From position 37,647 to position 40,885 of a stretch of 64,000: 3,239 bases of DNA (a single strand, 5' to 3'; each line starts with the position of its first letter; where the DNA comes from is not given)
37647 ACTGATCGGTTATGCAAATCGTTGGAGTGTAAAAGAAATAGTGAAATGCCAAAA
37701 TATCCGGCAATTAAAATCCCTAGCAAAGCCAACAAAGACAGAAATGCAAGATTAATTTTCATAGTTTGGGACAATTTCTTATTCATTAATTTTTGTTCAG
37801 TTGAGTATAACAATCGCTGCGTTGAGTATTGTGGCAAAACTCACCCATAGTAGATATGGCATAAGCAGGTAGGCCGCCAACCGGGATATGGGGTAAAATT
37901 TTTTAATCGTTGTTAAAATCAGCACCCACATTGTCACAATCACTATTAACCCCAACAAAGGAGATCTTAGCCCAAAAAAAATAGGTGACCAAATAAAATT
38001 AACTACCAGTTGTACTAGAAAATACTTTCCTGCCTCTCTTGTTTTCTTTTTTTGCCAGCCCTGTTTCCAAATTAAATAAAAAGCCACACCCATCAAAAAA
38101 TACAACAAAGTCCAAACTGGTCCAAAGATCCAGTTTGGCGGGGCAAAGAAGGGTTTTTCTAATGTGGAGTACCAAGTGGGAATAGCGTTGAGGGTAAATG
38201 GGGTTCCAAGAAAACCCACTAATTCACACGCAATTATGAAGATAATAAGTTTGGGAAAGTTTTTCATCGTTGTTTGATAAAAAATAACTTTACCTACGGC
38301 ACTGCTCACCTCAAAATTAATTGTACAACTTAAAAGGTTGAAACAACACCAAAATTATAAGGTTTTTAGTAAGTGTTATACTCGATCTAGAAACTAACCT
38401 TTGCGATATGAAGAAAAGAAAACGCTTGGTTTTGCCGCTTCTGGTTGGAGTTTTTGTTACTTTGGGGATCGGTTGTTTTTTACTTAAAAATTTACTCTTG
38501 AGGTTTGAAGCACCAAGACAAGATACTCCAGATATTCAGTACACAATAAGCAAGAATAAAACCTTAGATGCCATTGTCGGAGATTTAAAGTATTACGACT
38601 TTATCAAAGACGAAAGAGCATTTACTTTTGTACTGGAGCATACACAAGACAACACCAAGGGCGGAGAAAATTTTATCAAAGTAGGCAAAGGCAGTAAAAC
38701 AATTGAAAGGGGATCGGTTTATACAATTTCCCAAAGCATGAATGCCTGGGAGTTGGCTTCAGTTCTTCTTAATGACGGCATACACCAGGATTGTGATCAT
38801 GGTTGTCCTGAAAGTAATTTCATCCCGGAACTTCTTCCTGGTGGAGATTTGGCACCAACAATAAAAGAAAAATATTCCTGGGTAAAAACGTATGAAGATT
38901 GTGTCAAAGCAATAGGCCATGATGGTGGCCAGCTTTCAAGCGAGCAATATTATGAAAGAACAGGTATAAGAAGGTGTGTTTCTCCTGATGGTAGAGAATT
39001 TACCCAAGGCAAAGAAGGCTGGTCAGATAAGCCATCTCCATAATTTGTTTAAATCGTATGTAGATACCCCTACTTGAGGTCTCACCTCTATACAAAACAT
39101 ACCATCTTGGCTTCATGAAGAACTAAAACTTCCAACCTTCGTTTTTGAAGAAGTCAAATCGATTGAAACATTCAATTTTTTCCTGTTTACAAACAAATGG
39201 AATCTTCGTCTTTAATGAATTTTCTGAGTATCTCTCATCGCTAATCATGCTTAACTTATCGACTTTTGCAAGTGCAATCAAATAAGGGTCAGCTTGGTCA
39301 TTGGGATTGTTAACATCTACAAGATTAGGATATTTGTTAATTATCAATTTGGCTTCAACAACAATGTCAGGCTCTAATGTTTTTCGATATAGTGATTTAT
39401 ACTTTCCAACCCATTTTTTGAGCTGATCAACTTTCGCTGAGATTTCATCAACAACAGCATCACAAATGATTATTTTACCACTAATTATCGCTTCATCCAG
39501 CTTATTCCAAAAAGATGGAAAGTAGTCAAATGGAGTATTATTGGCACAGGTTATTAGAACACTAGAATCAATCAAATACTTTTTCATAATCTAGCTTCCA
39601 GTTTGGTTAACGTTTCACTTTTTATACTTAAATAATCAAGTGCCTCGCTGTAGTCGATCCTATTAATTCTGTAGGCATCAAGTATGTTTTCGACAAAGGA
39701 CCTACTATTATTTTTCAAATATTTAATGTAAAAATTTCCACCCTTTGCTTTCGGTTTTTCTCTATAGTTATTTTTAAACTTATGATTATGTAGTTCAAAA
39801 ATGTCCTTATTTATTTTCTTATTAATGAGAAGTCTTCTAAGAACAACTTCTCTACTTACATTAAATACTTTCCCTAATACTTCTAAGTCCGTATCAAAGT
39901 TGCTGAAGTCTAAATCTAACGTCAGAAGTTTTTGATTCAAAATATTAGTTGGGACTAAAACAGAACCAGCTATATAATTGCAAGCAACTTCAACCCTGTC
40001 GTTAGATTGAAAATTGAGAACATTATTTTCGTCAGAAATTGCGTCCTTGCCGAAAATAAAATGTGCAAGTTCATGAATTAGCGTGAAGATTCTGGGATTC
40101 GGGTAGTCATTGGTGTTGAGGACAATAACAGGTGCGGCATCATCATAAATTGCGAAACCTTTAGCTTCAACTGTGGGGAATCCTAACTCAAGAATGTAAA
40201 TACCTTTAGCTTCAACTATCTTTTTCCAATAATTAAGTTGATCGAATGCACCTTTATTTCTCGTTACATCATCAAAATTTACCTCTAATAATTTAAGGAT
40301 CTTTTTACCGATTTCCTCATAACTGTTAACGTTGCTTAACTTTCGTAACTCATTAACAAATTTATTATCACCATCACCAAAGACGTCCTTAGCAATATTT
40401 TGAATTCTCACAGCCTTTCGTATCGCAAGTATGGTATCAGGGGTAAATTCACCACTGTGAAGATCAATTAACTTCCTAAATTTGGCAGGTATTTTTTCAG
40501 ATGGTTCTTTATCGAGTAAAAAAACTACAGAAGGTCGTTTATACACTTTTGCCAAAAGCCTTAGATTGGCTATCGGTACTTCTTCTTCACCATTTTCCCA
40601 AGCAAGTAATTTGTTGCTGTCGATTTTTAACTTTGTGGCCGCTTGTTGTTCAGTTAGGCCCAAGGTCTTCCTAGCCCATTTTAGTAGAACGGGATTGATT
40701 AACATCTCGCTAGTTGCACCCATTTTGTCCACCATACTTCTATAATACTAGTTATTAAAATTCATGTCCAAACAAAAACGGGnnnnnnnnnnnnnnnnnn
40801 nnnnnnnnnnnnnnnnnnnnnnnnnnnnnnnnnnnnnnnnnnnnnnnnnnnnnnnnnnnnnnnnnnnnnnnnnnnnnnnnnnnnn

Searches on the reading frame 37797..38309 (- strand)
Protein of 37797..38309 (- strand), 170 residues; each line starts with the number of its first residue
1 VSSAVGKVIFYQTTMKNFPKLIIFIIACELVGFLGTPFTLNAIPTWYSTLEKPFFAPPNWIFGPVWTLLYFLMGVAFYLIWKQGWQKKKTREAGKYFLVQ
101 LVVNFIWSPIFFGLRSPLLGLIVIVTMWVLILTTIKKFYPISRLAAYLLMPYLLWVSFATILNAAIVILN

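Call 34: search_protein_families(library=pfam, proteins=[window:37797-38309:-], max_evalue=0.001)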
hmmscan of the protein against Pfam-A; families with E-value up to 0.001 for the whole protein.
window:37797-38309:- (170 aa): 1 family
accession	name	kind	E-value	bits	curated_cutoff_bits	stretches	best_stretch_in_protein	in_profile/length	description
PF03073.20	TspO_MBR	-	1.6e-51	174.3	24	1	24-167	1-144/145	TspO/MBR family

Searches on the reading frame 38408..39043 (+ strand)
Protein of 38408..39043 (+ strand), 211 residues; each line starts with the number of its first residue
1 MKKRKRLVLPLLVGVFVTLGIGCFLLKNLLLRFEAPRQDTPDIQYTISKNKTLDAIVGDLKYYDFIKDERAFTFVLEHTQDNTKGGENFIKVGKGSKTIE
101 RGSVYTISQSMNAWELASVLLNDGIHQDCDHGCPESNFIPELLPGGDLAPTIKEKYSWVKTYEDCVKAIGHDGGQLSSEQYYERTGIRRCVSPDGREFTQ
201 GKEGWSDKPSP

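Call 3: search_protein_families(library=pfam, proteins=[window:38408-39043:+], max_evalue=1)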
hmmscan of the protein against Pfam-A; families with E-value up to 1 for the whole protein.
window:38408-39043:+ (211 aa): 1 family
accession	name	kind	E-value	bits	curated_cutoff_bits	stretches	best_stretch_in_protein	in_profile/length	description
PF02618.21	YceG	-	0.0023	17.9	32.4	1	46-127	2-66/275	YceG-like family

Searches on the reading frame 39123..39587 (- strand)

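Call 3: search_protein_families(library=pfam, proteins=[window:39123-39587:-], max_evalue=1)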
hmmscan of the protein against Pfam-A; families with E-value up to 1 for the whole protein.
window:39123-39587:- (154 aa): 2 families
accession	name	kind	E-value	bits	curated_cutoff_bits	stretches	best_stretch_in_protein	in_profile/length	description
PF14367.12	DUF4411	-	1.2e-33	116.6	23.5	1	4-154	1-159/159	Domain of unknown function (DUF4411)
PF01850.27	PIN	-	0.0078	17.3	23.6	1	4-116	1-109/120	PIN domain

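Call 4: search_protein_families(library=padloc, proteins=[window:39123-39587:-], max_evalue=1)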
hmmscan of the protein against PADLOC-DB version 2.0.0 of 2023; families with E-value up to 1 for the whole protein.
window:39123-39587:- (154 aa): 0 families

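Call 5: search_protein_families(library=ncbifam, proteins=[window:39123-39587:-], max_evalue=1)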
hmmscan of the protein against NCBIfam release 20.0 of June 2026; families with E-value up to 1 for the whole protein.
window:39123-39587:- (154 aa): 2 families
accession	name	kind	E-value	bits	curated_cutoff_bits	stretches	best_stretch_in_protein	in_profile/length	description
NF051430.1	TDE2712_fam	hypoth_equivalog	0.043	13.3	125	1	96-152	24-82/172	TDE2712 family protein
NF047959.1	TA_toxin_VapC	equivalog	0.048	13.8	80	1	5-54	2-47/125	type II toxin-antitoxin system VapC family toxin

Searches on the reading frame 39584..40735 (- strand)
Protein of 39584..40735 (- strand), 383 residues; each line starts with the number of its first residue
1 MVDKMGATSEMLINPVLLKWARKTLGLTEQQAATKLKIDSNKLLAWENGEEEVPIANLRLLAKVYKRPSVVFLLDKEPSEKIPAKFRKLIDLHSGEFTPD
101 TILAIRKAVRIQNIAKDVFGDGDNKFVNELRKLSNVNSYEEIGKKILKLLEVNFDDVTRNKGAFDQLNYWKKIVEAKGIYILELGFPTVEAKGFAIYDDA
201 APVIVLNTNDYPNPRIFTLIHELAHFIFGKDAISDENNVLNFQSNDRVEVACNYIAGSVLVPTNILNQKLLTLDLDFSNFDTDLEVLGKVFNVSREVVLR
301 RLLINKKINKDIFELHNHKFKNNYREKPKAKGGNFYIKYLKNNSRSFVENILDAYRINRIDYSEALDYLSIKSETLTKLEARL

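Call 3: search_protein_families(library=pfam, proteins=[window:39584-40735:-], max_evalue=1)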
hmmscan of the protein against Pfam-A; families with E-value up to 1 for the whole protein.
window:39584-40735:- (383 aa): 11 families
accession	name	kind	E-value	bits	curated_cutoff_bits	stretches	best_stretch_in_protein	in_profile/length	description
PF06114.19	Peptidase_M78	-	2.2e-18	66.7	22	1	175-302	2-122/123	IrrE N-terminal-like domain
PF01381.28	HTH_3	-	1.8e-06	28.3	23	1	18-68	1-51/55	Helix-turn-helix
PF13560.12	HTH_31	-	7.6e-05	23.4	27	1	17-67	5-56/64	Helix-turn-helix domain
PF12844.13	HTH_19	-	0.00046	20.5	30.2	1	18-57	4-43/64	Helix-turn-helix domain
PF15731.11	MqsA_antitoxin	-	0.00047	20.7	30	1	12-70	68-126/131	Antitoxin component of bacterial toxin-antitoxin system, MqsA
PF14590.12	DUF4447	-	0.00068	19.9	27.2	1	11-59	5-53/166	Domain of unknown function (DUF4447)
PF13413.12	HTH_25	-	0.0016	18.6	24.6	1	17-50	1-34/62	Helix-turn-helix domain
PF00613.26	PI3Ka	-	0.0032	17.4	31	1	139-197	40-99/185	Phosphoinositide 3-kinase family, accessory domain (PIK domain)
PF20573.4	DUF6782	-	0.0078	15.9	27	1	193-227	68-102/241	Putative metallopeptidase family (DUF6782)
PF13029.11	DUF3890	-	0.1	13.5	22.8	1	132-184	20-71/84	Domain of unknown function (DUF3890)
PF10298.14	WhiA_N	-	0.51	10.9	23.4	0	297-351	29-79/86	WhiA N-terminal LAGLIDADG-like domain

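Call 4: search_protein_families(library=padloc, proteins=[window:39584-40735:-], max_evalue=1)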
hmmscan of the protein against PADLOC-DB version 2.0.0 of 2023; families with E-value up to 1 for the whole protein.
window:39584-40735:- (383 aa): 17 families
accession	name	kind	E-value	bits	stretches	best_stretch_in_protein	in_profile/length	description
PDLC03949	RmrA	-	1.6e-13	48.3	2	173-309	147-269/363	-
PDLC03954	RmrA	-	1.6e-12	45.1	1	14-277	11-268/380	-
PDLC03952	RmrA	-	3.3e-12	43.9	2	172-272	176-275/395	-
PDLC03947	RmrA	-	6e-12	43.1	1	12-277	10-268/383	-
PDLC04141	capP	-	7.5e-12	43.3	1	190-303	42-151/242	capP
PDLC04776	PDC-M69B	-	9.5e-11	39.9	1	190-373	56-244/272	-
PDLC03946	RmrA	-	6.1e-10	36.4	2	172-268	147-235/357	-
PDLC03948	RmrA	-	3.6e-09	34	1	18-314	13-298/397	-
PDLC03951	RmrA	-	2.7e-08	31.2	2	16-91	11-86/400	-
PDLC03950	RmrA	-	6.6e-07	26.7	1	173-264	154-242/369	-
PDLC03944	RmrA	-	1.3e-06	25.7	1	195-314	178-292/384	-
PDLC02926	HTH_VI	-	5.7e-06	24.5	1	18-89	6-79/92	-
PDLC03955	RmrA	-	2e-05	22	1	12-277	19-266/371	-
PDLC03953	RmrA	-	7.8e-05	20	1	18-93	10-85/373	-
PDLC03982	PD-Lambda-2_B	-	0.00027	18.3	1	174-301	246-372/402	-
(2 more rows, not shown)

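Call 5: search_protein_families(library=ncbifam, proteins=[window:39584-40735:-], max_evalue=1)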
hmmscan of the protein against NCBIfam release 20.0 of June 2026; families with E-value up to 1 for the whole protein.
window:39584-40735:- (383 aa): 6 families
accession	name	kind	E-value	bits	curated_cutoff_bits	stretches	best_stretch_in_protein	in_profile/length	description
TIGR03830.1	CxxCG_CxxCG_HTH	subfamily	6.7e-07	29.1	61.8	1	7-70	59-122/127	type II TA system antitoxin MqsA family protein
NF040522.1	VC1465_fam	subfamily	0.00026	21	70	1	19-64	2-47/111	VC1465 family Xer recombination activation factor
NF041951.1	phage_RstR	subfamily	0.00097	19.4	80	1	18-66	7-55/108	RstR family transcriptional repressor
NF038139.1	Reg_Aceta_RamB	equivalog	0.0051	15.5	700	1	195-303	204-308/465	acetate metabolism transcriptional regulator RamB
NF007257.0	PRK09706.1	subfamily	0.0059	16.4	101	1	19-81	11-76/135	transcriptional repressor DicA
NF047542.1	telomere_Tap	equivalog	0.12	11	600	1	2-53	6-57/695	telomere-associated protein Tap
